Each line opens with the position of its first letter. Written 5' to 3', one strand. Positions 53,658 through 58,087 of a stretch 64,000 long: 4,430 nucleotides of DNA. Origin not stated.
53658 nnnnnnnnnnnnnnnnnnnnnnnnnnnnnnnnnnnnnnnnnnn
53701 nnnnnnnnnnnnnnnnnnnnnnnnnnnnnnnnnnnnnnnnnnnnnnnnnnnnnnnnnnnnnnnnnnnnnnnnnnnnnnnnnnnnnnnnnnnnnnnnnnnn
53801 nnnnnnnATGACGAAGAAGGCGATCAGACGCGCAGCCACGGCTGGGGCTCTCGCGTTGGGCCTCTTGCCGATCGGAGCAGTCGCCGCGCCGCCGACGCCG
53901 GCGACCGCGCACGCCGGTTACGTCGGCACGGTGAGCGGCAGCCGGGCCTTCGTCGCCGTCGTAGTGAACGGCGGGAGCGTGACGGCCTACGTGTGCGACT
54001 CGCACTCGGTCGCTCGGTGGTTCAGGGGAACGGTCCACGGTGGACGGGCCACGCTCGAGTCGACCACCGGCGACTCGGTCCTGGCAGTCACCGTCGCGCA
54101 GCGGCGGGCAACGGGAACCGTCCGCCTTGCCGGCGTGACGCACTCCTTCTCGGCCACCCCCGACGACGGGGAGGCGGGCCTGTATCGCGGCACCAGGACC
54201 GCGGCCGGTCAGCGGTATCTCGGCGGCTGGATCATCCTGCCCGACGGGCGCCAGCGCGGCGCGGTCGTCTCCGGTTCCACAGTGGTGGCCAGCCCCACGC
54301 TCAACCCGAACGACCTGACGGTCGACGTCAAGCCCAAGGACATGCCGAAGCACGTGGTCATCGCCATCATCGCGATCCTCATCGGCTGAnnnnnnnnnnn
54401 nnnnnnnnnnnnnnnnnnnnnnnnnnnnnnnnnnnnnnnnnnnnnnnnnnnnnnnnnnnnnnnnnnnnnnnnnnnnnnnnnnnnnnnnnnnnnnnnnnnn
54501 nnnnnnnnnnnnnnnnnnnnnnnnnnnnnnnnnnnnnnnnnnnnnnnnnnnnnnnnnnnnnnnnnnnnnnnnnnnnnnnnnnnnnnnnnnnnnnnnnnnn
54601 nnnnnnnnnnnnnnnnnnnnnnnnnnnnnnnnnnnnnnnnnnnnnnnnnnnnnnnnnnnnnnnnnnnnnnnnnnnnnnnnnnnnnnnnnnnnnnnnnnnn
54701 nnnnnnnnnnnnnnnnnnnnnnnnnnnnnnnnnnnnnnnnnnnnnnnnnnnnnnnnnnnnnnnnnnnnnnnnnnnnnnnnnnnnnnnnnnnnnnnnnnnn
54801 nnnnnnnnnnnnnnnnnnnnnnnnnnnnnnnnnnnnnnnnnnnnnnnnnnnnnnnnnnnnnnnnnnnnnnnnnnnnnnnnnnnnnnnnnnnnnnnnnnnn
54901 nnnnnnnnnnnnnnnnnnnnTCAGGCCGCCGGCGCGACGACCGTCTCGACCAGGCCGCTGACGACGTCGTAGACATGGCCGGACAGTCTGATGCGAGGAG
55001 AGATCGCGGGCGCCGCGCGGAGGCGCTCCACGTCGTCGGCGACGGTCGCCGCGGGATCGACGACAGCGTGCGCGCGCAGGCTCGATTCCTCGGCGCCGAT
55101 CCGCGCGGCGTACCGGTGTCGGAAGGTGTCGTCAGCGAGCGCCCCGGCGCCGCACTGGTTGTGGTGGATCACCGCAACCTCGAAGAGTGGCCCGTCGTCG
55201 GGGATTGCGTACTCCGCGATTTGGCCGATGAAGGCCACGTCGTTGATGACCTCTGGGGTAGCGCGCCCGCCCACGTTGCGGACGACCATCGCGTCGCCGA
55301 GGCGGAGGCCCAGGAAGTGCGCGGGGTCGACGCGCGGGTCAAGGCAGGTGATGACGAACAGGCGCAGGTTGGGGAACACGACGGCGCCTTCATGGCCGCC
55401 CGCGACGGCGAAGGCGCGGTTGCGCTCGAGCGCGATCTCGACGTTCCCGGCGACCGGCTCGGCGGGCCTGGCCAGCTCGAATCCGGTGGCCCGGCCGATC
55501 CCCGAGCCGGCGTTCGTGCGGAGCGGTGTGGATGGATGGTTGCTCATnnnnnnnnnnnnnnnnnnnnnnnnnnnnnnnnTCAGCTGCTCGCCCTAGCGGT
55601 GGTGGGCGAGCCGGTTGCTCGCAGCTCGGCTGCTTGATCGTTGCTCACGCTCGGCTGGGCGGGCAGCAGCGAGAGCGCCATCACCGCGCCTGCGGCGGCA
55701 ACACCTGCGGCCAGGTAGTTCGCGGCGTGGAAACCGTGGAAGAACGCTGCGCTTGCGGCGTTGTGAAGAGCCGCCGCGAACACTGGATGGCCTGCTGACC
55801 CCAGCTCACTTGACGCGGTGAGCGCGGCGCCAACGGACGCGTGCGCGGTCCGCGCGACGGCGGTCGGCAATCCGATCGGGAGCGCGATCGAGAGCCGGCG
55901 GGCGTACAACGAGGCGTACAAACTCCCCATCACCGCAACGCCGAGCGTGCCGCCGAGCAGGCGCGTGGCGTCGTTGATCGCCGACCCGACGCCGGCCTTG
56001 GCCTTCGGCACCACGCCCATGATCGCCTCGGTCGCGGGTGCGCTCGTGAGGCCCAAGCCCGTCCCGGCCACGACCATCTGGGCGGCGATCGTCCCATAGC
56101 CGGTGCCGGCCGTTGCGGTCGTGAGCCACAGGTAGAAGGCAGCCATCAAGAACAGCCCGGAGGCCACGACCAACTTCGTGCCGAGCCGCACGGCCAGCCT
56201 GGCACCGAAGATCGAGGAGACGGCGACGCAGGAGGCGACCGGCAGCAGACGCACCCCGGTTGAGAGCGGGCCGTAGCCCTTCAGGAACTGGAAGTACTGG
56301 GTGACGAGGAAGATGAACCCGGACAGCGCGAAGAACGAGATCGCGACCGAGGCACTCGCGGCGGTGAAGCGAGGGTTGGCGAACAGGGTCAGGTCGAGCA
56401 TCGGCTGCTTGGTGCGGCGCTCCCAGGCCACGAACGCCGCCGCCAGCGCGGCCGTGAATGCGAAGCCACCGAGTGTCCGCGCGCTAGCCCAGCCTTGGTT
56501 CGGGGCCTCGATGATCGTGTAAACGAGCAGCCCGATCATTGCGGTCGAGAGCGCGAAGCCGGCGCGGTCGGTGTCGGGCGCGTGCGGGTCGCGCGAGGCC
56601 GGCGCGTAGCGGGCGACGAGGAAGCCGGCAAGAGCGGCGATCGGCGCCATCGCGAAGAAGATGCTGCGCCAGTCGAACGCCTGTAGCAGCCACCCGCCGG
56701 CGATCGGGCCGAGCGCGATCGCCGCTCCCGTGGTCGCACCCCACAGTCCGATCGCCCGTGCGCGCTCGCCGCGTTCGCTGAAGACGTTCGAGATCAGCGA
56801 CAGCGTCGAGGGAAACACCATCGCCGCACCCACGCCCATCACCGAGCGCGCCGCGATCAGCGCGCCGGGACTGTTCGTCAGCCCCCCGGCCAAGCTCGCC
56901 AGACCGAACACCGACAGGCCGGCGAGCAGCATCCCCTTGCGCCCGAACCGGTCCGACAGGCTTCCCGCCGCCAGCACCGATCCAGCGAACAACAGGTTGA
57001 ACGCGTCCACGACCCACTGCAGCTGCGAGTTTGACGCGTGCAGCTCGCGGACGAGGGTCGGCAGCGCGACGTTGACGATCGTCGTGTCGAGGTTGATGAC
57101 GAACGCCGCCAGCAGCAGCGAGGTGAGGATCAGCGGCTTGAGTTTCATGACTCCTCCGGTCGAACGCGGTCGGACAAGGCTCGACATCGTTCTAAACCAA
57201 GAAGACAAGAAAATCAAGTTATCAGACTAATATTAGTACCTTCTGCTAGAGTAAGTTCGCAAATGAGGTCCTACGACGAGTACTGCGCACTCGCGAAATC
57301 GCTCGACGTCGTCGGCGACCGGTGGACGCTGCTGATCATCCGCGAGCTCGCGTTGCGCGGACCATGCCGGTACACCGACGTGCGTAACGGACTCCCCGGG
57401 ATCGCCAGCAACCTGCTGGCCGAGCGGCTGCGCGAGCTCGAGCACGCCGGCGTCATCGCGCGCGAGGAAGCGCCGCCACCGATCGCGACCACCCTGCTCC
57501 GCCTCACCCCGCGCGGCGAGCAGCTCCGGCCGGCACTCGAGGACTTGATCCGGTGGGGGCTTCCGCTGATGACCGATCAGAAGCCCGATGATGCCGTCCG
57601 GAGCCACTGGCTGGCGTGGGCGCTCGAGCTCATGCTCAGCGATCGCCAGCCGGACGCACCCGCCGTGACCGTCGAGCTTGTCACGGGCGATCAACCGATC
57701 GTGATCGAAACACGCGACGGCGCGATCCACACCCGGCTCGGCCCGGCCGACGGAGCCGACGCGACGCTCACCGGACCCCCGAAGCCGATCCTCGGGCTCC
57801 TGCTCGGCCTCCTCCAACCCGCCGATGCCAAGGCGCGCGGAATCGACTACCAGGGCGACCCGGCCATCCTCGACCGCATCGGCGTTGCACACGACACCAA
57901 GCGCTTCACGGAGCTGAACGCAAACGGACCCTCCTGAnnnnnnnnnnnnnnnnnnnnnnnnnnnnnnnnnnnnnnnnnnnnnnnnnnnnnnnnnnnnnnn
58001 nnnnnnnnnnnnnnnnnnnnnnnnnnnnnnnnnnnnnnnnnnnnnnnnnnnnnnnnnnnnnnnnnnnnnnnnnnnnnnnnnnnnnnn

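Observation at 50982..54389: Cargo of the largest segment: a 701-aa tandem-duplicated-domain protein, a DUF1360 protein and an anchored secreted protein with no recognisable function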

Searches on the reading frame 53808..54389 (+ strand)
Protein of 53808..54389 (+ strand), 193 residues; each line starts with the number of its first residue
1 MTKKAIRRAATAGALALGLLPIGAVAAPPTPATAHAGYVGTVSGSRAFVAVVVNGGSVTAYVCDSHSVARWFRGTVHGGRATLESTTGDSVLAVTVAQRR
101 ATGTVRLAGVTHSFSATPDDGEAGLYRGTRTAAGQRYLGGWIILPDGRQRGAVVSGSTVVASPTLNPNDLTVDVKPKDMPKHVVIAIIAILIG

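Call 4: search_protein_families(library=pfam, proteins=[window:53808-54389:+], max_evalue=1)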
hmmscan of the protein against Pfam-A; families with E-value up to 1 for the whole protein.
window:53808-54389:+ (193 aa): 0 families

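Call 5: search_protein_families(library=ncbifam, proteins=[window:53808-54389:+], max_evalue=1)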
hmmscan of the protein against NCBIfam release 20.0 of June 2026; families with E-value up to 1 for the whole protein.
window:53808-54389:+ (193 aa): 0 families

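Call 34: search_protein_families(library=phrogs, proteins=[window:53808-54389:+], max_evalue=0.01)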
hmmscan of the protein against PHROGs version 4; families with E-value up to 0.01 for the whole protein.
window:53808-54389:+ (193 aa): 0 families

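Call 50: find_homologous_proteins(query=window:53808-54389:+, max_evalue=0.001)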
Query window:53808-54389:+ (193 aa): 53 proteins with E <= 0.001 among 2482 candidates.
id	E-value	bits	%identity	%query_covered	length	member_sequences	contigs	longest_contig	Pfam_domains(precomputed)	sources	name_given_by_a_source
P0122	1.3e-116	405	100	100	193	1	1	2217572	-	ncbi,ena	-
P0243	2.6e-72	260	70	94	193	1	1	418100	-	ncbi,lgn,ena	-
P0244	3.5e-53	198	68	73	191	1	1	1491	-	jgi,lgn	jgi:hypothetical protein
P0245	8.3e-52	194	58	90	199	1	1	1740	-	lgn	-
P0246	9.4e-52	193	60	81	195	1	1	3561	-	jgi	jgi:hypothetical protein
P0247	3.5e-50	188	65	72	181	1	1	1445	-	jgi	jgi:serine/threonine-protein kinase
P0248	9.7e-49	184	64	73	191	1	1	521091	-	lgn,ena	-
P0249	1.2e-48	183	57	88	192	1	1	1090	-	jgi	jgi:hypothetical protein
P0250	2.2e-48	182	55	86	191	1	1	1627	-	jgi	jgi:hypothetical protein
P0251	2.8e-48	182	56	88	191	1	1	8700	-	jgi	jgi:hypothetical protein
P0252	4.0e-48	182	54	89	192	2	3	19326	-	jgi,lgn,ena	-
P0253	3.9e-47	178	61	83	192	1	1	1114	-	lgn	-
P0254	8.9e-47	177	57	81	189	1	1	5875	-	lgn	-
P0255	9.4e-47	177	60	82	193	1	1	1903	-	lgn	-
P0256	1.7e-46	176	59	81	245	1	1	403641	-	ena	-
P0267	7.3e-45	171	57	82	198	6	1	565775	-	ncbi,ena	-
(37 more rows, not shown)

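Call 51: find_encoding_contigs(protein=P0243, flank=10000, max_places=2)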
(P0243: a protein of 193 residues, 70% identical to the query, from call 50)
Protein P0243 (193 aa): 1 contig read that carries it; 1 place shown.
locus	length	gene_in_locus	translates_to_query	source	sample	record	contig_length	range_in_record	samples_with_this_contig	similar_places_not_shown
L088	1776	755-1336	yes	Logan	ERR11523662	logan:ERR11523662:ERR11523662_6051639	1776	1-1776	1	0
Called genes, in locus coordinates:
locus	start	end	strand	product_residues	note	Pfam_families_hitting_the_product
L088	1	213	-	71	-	?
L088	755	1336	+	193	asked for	-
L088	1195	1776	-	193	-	?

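Call 52: find_encoding_contigs(protein=P0267, flank=8000, max_places=2)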
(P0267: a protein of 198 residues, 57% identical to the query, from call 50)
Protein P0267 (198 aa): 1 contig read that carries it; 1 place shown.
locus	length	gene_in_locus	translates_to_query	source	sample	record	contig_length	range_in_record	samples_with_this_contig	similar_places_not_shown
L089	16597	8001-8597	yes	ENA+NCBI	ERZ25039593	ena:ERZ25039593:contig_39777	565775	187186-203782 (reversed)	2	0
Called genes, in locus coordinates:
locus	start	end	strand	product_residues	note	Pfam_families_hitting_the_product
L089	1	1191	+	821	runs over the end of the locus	PF08751:TrwC, PF13245:AAA_19, PF13604:AAA_30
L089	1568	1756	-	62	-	-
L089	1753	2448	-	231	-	-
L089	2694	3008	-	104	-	PF09720:Unstab_antitox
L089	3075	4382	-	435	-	PF13517:FG-GAP_3 (faint)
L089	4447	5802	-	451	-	PF00400:WD40 (faint), PF01436:NHL (faint), PF22494:choice_anch_I (faint), PF23381:Beta-prop_IFT122_1st (faint), PF24814:WD40_Prp19 (faint), PF25174:Beta-prop_THOC3 (weak), PF10282:Lactonase (weak)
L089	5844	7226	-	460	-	-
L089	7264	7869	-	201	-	-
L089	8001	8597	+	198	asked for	-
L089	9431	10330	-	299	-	-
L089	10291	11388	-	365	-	PF01833:TIG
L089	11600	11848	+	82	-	PF14312:FG-GAP_2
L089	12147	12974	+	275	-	PF01209:Ubie_methyltran, PF13489:Methyltransf_23, PF05175:MTS, PF01728:FtsJ (weak), PF08241:Methyltransf_11, PF08242:Methyltransf_12, PF13649:Methyltransf_25, PF13847:Methyltransf_31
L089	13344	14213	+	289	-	PF03473:MOSC (weak)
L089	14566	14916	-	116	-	-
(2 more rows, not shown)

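Call 67: search_protein_families(library=padloc, proteins=[window:53808-54389:+], max_evalue=0.1)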
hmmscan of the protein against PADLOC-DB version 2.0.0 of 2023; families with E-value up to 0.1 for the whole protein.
window:53808-54389:+ (193 aa): 0 families

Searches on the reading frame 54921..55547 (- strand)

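Call 24: search_protein_families(library=pfam, proteins=[window:54921-55547:-], max_evalue=0.01)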
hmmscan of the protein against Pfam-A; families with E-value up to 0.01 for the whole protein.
window:54921-55547:- (208 aa): 1 family
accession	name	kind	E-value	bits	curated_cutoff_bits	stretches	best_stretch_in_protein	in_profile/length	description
PF00484.24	Pro_CA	-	3.5e-10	40.8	25.7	1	64-140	2-73/156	Carbonic anhydrase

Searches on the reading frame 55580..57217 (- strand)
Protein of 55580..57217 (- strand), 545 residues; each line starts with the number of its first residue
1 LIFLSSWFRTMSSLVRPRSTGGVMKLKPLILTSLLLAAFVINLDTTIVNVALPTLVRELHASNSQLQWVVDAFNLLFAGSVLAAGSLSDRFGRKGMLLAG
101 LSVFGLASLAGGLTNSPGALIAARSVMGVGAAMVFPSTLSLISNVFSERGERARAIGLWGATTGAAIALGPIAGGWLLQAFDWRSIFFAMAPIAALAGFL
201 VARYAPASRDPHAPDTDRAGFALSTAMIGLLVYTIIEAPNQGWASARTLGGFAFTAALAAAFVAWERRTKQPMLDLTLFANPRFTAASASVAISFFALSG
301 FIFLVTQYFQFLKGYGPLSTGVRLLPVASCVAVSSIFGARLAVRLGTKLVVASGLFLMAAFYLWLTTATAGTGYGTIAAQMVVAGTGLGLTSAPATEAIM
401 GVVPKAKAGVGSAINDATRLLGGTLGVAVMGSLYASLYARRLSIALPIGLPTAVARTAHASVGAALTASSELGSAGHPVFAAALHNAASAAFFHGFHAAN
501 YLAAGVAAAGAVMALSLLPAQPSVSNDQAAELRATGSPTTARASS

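Call 24: search_protein_families(library=pfam, proteins=[window:55580-57217:-], max_evalue=0.01)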
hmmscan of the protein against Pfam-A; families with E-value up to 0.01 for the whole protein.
window:55580-57217:- (545 aa): 2 families
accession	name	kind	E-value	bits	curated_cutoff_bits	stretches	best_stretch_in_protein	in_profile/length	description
PF07690.21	MFS_1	-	2.4e-54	185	33.4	1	34-426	1-346/347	Major Facilitator Superfamily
PF00083.30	Sugar_tr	-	1e-05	25.1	22.3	1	38-135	20-120/452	Sugar (and other) transporter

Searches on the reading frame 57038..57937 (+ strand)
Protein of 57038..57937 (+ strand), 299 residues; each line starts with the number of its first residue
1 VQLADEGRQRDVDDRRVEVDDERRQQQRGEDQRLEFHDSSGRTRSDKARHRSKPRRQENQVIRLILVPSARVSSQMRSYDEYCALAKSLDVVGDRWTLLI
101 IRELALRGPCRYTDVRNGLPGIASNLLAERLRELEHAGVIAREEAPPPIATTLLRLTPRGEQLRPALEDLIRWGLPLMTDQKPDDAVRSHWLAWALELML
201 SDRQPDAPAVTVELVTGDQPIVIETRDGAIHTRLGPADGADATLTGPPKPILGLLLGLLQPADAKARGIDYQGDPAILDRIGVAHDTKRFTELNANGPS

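Call 24: search_protein_families(library=pfam, proteins=[window:57038-57937:+], max_evalue=0.01)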
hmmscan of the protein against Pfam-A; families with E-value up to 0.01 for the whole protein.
window:57038-57937:+ (299 aa): 1 family
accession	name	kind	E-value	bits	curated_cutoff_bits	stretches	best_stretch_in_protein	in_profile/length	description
PF01638.23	HxlR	-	3.1e-19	69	20.8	1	91-175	1-84/91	HxlR-like helix-turn-helix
